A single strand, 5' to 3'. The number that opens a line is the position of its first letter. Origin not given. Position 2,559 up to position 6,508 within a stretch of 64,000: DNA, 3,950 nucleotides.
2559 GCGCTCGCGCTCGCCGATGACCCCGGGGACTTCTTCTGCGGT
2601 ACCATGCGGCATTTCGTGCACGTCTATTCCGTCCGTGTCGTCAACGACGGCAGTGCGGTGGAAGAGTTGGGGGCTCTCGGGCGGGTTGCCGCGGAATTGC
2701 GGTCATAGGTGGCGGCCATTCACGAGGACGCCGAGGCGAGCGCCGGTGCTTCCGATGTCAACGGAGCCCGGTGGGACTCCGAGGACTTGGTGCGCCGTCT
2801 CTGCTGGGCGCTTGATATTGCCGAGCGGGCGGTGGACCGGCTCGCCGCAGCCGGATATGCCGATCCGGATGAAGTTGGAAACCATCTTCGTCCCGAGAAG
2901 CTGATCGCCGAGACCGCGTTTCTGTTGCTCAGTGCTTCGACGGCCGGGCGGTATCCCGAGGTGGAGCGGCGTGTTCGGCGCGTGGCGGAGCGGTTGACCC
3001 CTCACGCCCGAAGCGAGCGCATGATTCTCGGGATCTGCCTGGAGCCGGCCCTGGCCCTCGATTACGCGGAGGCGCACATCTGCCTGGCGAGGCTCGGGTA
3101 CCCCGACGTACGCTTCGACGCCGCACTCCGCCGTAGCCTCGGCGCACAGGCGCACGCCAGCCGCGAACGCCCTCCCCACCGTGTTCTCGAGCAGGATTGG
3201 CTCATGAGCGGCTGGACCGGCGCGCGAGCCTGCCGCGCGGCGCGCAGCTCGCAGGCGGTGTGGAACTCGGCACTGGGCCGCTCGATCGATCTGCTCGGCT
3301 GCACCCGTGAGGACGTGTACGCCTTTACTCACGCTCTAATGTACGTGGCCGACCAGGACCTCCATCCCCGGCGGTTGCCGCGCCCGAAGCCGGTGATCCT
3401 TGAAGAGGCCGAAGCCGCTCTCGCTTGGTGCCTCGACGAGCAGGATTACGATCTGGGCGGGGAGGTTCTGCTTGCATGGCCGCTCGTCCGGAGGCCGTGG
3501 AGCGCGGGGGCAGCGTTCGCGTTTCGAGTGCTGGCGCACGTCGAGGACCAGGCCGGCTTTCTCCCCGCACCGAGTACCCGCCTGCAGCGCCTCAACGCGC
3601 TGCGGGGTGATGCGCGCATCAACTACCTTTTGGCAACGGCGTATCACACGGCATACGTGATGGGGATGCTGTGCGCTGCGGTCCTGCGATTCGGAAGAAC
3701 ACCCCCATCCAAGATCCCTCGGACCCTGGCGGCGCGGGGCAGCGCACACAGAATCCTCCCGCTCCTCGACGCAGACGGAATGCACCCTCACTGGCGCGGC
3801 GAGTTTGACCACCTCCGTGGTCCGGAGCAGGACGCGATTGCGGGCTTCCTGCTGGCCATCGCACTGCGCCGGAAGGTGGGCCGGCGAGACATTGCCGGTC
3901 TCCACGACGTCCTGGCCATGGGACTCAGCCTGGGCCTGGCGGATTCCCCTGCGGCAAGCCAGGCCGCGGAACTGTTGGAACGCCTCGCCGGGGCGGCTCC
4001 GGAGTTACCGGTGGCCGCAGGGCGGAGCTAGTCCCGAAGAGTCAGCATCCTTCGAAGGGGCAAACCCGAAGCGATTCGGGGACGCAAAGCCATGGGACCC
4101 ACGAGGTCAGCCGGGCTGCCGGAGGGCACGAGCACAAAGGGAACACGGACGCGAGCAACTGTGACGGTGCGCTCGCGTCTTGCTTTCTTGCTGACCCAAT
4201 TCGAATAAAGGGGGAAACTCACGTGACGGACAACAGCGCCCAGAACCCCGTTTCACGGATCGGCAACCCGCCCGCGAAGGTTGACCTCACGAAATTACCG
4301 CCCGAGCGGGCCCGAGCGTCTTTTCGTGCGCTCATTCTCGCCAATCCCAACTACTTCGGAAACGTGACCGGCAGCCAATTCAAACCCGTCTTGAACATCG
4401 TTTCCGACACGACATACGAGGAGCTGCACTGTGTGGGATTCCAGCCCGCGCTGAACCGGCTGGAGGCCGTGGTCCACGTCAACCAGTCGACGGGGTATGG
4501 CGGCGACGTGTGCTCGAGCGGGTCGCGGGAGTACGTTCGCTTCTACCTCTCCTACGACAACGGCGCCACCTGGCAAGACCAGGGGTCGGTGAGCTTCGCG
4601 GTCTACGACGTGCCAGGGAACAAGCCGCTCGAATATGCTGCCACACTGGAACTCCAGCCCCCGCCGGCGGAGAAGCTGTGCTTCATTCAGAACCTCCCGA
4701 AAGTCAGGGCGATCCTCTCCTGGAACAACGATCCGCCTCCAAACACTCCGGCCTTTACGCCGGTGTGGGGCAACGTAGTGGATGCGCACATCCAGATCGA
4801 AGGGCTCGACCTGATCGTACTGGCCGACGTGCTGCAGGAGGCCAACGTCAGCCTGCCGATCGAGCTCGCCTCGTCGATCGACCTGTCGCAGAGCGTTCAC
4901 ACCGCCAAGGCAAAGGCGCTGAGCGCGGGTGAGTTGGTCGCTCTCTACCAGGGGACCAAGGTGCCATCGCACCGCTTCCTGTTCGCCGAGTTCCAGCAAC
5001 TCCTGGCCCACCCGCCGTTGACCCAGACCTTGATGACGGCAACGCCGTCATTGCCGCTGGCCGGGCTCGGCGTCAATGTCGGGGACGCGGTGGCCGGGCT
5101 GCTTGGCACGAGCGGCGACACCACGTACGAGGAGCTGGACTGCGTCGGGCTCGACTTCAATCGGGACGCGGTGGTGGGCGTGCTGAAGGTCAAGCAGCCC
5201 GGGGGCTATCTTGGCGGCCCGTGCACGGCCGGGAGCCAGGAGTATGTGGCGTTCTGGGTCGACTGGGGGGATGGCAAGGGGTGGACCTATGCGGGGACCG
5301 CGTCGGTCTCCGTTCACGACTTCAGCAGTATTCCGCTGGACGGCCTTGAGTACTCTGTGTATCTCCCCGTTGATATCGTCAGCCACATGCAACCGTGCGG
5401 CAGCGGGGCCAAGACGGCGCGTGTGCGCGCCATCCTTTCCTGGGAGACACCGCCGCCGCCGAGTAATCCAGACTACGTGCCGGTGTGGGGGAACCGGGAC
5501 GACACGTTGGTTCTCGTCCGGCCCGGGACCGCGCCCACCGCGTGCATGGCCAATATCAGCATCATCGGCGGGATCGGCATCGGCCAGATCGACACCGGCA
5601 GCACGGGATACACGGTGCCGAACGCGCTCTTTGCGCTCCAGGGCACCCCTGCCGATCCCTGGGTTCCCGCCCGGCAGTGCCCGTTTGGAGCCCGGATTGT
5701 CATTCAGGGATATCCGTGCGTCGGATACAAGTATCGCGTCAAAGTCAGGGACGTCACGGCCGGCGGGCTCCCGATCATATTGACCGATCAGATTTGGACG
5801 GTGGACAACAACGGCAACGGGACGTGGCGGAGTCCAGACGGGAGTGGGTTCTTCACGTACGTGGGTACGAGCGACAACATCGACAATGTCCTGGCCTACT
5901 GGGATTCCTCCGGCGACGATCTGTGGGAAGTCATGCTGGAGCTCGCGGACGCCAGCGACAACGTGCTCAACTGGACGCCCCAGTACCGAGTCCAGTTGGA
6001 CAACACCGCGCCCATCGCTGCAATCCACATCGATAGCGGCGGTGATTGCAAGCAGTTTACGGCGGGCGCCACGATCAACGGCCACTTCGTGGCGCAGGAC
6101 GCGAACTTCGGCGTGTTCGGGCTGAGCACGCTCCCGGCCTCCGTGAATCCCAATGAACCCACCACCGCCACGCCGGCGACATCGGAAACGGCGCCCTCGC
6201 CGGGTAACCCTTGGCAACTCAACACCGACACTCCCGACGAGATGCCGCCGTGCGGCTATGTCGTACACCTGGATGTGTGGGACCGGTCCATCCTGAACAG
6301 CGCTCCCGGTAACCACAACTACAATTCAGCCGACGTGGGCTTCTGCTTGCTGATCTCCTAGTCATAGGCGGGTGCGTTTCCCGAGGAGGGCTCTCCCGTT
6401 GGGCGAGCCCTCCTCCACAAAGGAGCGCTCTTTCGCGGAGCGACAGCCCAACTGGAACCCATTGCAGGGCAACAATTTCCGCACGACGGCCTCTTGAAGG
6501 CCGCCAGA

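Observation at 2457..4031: Riboswitch-gated, translationally abutting orphan pair (83 aa + 440 aa)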

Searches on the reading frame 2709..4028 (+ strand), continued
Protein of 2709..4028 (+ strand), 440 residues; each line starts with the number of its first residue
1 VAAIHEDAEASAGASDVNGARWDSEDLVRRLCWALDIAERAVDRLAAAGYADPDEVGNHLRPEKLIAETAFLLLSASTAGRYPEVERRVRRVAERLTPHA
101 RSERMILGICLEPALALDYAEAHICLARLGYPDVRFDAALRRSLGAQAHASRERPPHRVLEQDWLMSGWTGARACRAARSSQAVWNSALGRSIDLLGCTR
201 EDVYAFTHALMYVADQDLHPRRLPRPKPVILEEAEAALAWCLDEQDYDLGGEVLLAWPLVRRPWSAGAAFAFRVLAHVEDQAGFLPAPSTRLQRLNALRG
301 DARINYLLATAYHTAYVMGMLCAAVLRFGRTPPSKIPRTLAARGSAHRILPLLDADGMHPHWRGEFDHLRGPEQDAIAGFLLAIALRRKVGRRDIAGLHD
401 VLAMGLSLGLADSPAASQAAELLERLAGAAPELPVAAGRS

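Call 92: search_protein_families(library=pfam, proteins=[L020:9460-10794:+, L022:47-4237:+, L022:10587-12218:+, L002:2424-3476:-, L022:9018-9851:+, L015:11310-12749:-, L002:6354-7175:+], max_evalue=0.0001)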
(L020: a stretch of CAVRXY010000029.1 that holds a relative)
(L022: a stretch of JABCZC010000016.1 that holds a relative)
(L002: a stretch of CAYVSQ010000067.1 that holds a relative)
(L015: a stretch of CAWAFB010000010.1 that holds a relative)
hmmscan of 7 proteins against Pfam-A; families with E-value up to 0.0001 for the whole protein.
L020:9460-10794:+ (445 aa): 0 families

L022:47-4237:+ (1397 aa): 9 families
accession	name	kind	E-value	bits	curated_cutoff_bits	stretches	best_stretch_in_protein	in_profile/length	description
PF04997.17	RNA_pol_Rpb1_1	-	1.6e-84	284.4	39.7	1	15-343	3-312/312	RNA polymerase Rpb1, domain 1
PF04998.22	RNA_pol_Rpb1_5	-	1.4e-73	248.1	28.5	1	767-1300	1-266/267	RNA polymerase Rpb1, domain 5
PF00623.25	RNA_pol_Rpb1_2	-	1.5e-38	133.1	25.3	1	345-486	1-165/166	RNA polymerase Rpb1, domain 2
PF04983.23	RNA_pol_Rpb1_3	-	7e-31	107.7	28.9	1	490-654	1-162/162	RNA polymerase Rpb1, domain 3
PF05000.22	RNA_pol_Rpb1_4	-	6.1e-20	71.6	24.8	1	683-765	1-107/107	RNA polymerase Rpb1, domain 4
PF21668.3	RPOC_hybrid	-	8.7e-07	29.1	27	0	1138-1197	8-69/102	DNA-directed RNA polymerase subunit beta', hybrid domain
PF01333.25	Apocytochr_F_C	-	2.9e-06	27.8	30.4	0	1147-1198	13-64/118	Apocytochrome F, C-terminal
PF13533.13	Biotin_lipoyl_2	-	3e-05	24.2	29.8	0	1002-1019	13-30/32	Biotin-lipoyl like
PF01551.29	Peptidase_M23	-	3.2e-05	24.5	28.7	0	1134-1194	10-69/96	Peptidase family M23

L022:10587-12218:+ (544 aa): 0 families

L002:2424-3476:- (351 aa): 1 family
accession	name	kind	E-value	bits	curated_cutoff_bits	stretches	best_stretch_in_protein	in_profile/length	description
PF14023.12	Bestrophin-like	-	4.1e-30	105.5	32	1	113-342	2-232/232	Bestrophin-like domain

L022:9018-9851:+ (278 aa): 0 families

L015:11310-12749:- (480 aa): 0 families

L002:6354-7175:+ (274 aa): 0 families

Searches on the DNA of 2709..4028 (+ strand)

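Call 12: search_rna_families(sources=[L001, L003, L004, L006, L007, L009, L021, L028, L032, L041, L056], threshold=gathering)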
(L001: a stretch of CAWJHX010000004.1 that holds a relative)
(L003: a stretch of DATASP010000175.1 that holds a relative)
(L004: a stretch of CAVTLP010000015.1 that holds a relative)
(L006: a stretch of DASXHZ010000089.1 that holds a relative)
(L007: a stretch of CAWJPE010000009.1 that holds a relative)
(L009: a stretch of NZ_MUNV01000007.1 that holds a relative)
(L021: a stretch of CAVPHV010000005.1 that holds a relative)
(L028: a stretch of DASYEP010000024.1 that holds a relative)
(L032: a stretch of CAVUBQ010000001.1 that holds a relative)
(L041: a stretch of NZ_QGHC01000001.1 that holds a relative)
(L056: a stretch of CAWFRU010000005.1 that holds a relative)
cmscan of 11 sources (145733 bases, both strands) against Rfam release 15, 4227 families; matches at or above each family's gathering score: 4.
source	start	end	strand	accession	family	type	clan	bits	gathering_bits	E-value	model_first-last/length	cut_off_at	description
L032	9462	9534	+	RF00005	tRNA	Gene; tRNA;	CL00001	66.6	29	6e-12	1-71/71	no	tRNA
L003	11266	11352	+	RF00005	tRNA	Gene; tRNA;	CL00001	64.8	29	1.9e-11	1-71/71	no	tRNA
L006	11421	11493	-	RF00005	tRNA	Gene; tRNA;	CL00001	57.6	29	1.9e-09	1-71/71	no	tRNA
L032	7818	7892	+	RF00005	tRNA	Gene; tRNA;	CL00001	57.5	29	1.9e-09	1-71/71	no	tRNA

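Call 37: search_rna_families(sources=[L082, L083, L084], threshold=evalue, max_evalue=1)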
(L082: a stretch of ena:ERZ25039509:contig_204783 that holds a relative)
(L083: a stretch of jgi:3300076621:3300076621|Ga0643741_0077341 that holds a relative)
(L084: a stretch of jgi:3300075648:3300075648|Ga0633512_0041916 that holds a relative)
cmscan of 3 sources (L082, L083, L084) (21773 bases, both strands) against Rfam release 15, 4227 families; matches with E-value up to 1: 1.
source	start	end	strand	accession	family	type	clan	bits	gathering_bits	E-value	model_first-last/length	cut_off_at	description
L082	12588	12653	+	RF02996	int-alpA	Gene; sRNA;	-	60.2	35.8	1.8e-10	1-71/71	no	int-alpA RNA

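Call 86: search_rna_families(source=L040, start=1, end=3300, threshold=evalue, max_evalue=1)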
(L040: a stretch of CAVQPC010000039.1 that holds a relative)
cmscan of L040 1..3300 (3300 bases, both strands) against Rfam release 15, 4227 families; matches with E-value up to 1: 3.
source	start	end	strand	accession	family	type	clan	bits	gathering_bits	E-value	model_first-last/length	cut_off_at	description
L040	3220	3274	+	RF03937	mir-9456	Gene; miRNA;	-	21.7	80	0.69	1-68/68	no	mir-9456 microRNA precursor family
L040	140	191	-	RF01716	PhotoRC-I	Cis-reg;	-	19.8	45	0.061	1-44/44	no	PhotoRC-I RNA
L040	2148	2239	-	RF00653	mir-22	Gene; miRNA;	-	18.6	48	0.75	1-84/84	no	mir-22 microRNA precursor family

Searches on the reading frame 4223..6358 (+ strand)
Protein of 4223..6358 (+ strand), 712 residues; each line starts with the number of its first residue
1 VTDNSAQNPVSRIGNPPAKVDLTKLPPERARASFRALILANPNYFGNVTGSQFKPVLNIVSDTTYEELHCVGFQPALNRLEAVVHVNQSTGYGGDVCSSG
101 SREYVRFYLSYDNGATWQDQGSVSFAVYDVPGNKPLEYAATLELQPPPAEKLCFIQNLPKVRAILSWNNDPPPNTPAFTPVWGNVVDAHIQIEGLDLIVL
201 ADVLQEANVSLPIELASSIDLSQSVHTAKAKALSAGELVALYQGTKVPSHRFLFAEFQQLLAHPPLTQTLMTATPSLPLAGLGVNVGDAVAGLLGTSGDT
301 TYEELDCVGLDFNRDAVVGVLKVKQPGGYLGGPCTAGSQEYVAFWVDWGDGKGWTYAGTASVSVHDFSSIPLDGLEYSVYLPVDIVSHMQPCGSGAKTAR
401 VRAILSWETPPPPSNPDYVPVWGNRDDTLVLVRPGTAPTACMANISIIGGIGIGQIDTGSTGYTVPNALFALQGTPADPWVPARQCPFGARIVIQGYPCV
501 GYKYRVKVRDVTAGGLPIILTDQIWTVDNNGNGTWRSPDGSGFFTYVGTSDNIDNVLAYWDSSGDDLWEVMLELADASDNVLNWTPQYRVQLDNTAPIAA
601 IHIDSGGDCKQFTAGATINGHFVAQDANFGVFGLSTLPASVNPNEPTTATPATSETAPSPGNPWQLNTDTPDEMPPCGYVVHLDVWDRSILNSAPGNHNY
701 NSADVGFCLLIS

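Call 4: search_protein_families(library=pfam, proteins=[window:4223-6358:+], max_evalue=1)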
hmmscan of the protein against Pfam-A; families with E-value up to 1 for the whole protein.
window:4223-6358:+ (712 aa): 0 families

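Call 5: search_protein_families(library=ncbifam, proteins=[window:4223-6358:+], max_evalue=1)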
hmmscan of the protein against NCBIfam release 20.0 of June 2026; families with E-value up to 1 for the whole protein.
window:4223-6358:+ (712 aa): 0 families

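Call 46: find_homologous_proteins(query=window:4223-6358:+)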
Query window:4223-6358:+ (712 aa): 2467 proteins with E <= 0.001 among 8000 candidates; the best 120 are listed.
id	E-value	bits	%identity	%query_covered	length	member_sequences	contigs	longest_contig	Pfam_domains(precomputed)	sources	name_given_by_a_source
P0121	0.0e+0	1662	100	100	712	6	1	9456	-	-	-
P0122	7.6e-281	952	61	96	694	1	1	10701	-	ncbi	-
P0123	3.8e-274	930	60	98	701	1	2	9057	-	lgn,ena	-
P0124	1.1e-269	915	60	97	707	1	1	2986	-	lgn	-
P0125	1.3e-268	912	59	97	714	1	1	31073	-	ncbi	-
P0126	5.7e-268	910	58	97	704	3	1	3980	-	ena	-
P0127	1.5e-267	908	59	97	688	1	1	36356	-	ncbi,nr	ncbi:MAG: hypothetical protein VST70_00760 [Nitrospirota bacterium]|nr:hypothetical protein [Nitrosp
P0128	2.4e-265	901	58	100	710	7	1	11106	-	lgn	-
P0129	4.6e-265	900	58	99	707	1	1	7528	-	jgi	jgi:hypothetical protein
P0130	3.7e-264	897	57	97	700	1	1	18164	-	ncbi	-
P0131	4.5e-262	890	57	97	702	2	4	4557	-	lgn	-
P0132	8.4e-262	889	59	96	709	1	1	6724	-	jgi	jgi:hypothetical protein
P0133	1.6e-261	888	58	96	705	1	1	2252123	-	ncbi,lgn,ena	-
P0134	2.2e-261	888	57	97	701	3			-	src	-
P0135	2.5e-261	888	59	96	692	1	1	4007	-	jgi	jgi:hypothetical protein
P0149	7.7e-255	866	56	97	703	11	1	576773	-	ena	-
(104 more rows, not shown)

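Call 50: search_protein_families(library=padloc, proteins=[window:4223-6358:+], max_evalue=1)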
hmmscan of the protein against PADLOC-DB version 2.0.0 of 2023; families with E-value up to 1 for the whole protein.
window:4223-6358:+ (712 aa): 0 families

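Call 51: search_protein_families(library=phrogs, proteins=[window:4223-6358:+], max_evalue=1)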
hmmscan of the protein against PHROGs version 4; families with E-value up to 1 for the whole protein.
window:4223-6358:+ (712 aa): 0 families

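Call 79: search_solved_structures(query=window:4223-6358:+, max_evalue=1)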
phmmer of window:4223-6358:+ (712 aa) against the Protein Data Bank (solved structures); distinct sequences matched with E-value up to 1: 1.
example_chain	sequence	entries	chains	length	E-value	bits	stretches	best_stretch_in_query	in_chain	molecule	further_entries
4yle_A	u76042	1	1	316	0.47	12.1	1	172-249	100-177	Periplasmic binding protein/LacI transcriptional regulator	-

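Call 96: find_encoding_contigs(protein=P0133, flank=6000, max_places=2)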
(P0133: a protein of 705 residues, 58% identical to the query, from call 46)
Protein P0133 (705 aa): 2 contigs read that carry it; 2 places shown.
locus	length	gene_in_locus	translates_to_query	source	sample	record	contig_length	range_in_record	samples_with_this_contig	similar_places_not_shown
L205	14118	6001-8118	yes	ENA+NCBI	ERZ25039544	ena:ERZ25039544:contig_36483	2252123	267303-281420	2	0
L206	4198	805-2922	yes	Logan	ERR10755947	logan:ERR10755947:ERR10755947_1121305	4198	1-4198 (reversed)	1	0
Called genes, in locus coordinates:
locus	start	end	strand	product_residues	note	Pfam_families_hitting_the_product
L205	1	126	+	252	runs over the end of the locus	PF01209:Ubie_methyltran, PF13489:Methyltransf_23, PF13847:Methyltransf_31, PF08241:Methyltransf_11, PF08242:Methyltransf_12, PF13649:Methyltransf_25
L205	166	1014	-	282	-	PF20613:HipA_2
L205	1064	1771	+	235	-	PF06197:DUF998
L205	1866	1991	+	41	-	-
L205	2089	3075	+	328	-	PF00005:ABC_tran, PF13476:AAA_23 (faint), PF13304:AAA_21 (weak), PF13732:DrrA1-3_C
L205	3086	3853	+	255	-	PF01061:ABC2_membrane, PF12698:ABC2_membrane_3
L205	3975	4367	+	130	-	PF01243:PNPOx_N (weak)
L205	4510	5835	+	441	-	PF00009:GTP_EFTU, PF03144:GTP_EFTU_D2, PF03143:GTP_EFTU_D3, PF22594:GTP-eEF1A_C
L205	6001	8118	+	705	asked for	-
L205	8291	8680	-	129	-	PF00903:Glyoxalase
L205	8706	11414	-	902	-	PF03176:MMPL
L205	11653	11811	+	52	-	-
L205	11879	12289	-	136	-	-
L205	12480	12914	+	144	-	PF00582:Usp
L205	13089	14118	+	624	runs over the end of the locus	PF02310:B12-binding, PF04055:Radical_SAM (faint)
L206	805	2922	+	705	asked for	-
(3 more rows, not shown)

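Call 97: find_encoding_contigs(protein=P0149, flank=6000, max_places=2)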
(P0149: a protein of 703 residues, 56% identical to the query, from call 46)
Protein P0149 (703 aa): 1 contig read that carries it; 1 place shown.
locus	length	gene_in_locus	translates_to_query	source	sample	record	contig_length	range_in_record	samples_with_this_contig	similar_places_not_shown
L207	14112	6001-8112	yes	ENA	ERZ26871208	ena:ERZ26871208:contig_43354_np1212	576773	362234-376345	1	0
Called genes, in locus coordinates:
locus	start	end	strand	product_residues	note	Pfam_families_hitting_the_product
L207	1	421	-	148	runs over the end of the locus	-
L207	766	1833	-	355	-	PF03706:LPG_synthase_TM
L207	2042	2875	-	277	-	PF01464:SLT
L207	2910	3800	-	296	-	PF00702:Hydrolase (faint), PF08282:Hydrolase_3, PF12710:HAD (faint), PF05116:S6PP (weak)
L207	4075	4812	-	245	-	PF13428:TPR_14 (faint), PF13431:TPR_17 (faint), PF07719:TPR_2 (faint), PF13181:TPR_8 (faint), PF13424:TPR_12 (faint), PF13371:TPR_9 (weak), PF13432:TPR_16 (weak), PF14559:TPR_19 (weak), +5 more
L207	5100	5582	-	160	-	PF14534:DUF4440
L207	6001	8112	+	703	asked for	-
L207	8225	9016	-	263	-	-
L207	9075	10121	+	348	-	PF00532:Peripla_BP_1, PF13407:Peripla_BP_4, PF13377:Peripla_BP_3 (weak)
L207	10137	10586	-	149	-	PF14534:DUF4440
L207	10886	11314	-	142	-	PF11645:PDDEXK_5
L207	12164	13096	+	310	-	PF13011:LZ_Tnp_IS481, PF13384:HTH_23, PF13518:HTH_28, PF13565:HTH_32, PF00665:rve, PF13683:rve_3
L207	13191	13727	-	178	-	PF12867:DinB_2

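Call 98: find_encoding_contigs(protein=P0127, flank=6000, max_places=2)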
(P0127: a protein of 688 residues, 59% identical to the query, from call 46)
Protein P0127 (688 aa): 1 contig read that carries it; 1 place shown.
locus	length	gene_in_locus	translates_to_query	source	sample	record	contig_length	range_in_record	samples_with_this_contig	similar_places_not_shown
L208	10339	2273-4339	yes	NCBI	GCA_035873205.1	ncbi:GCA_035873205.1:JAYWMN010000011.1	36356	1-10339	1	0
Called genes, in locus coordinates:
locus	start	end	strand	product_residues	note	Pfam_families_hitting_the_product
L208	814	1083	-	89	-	PF11154:DUF2934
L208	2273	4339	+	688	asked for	-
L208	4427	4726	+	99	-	-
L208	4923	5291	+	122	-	PF13146:TRL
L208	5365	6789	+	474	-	PF04185:Phosphoesterase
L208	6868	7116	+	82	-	-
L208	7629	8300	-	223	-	PF14371:DUF4412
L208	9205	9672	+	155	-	PF01047:MarR, PF12802:MarR_2, PF13412:HTH_24 (weak), PF13463:HTH_27 (weak)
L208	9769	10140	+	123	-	PF02426:MIase (weak)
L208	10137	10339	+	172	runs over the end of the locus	-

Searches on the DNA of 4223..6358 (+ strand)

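Call 99: search_rna_families(sources=[L205, L206, L207, L208], threshold=evalue, max_evalue=0.01)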
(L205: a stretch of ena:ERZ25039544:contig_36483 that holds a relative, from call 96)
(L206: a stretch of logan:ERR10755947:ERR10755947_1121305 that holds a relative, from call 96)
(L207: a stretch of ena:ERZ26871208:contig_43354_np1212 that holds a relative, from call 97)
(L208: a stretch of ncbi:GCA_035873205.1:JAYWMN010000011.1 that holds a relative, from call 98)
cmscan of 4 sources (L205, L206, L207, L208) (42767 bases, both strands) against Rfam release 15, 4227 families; matches with E-value up to 0.01: 1.
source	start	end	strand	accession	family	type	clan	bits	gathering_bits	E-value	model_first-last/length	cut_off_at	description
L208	1571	1642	+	RF00005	tRNA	Gene; tRNA;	CL00001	73.6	29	2.1e-14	1-71/71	no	tRNA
